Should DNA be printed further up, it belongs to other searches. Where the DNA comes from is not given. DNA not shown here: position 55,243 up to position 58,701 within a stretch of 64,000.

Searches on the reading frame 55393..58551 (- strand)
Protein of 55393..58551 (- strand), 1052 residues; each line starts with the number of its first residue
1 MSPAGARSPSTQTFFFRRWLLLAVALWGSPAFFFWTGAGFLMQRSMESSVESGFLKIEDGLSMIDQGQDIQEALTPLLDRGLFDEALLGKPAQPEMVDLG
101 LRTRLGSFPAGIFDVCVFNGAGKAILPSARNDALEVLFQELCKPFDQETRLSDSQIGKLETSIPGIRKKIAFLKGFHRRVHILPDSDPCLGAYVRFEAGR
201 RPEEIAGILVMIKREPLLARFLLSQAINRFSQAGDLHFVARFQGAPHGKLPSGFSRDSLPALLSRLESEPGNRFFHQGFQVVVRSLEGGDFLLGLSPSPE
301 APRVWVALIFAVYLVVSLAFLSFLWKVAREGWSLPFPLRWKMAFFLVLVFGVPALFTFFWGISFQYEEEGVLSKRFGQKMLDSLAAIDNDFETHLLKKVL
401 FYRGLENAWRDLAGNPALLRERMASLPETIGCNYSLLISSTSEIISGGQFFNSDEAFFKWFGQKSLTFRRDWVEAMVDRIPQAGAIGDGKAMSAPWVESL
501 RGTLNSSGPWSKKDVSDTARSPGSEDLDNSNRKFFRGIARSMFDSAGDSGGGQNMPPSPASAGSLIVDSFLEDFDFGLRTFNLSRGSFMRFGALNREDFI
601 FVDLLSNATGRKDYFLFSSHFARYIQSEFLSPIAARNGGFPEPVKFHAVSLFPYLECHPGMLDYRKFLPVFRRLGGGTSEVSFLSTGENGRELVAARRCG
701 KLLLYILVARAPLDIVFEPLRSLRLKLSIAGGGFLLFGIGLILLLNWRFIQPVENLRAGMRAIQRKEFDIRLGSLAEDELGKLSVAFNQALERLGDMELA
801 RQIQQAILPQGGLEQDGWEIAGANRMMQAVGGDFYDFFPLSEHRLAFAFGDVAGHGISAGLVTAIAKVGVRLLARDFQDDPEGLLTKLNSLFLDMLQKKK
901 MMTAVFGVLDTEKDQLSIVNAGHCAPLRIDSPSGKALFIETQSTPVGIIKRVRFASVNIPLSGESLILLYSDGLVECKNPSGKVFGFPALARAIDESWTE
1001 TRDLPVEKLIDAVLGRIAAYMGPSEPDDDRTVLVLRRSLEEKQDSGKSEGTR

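Call 8: search_protein_families(library=pfam, max_evalue=0.001, proteins=[window:55393-58551:-])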
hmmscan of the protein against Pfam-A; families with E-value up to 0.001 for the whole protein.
window:55393-58551:- (1052 aa): 2 families
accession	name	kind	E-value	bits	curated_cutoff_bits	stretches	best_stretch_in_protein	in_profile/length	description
PF07228.17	SpoIIE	-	6.7e-40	137.5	25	1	842-1037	2-191/192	Stage II sporulation protein E (SpoIIE)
PF00672.30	HAMP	-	7.5e-09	36.2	25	1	744-794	1-51/53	HAMP domain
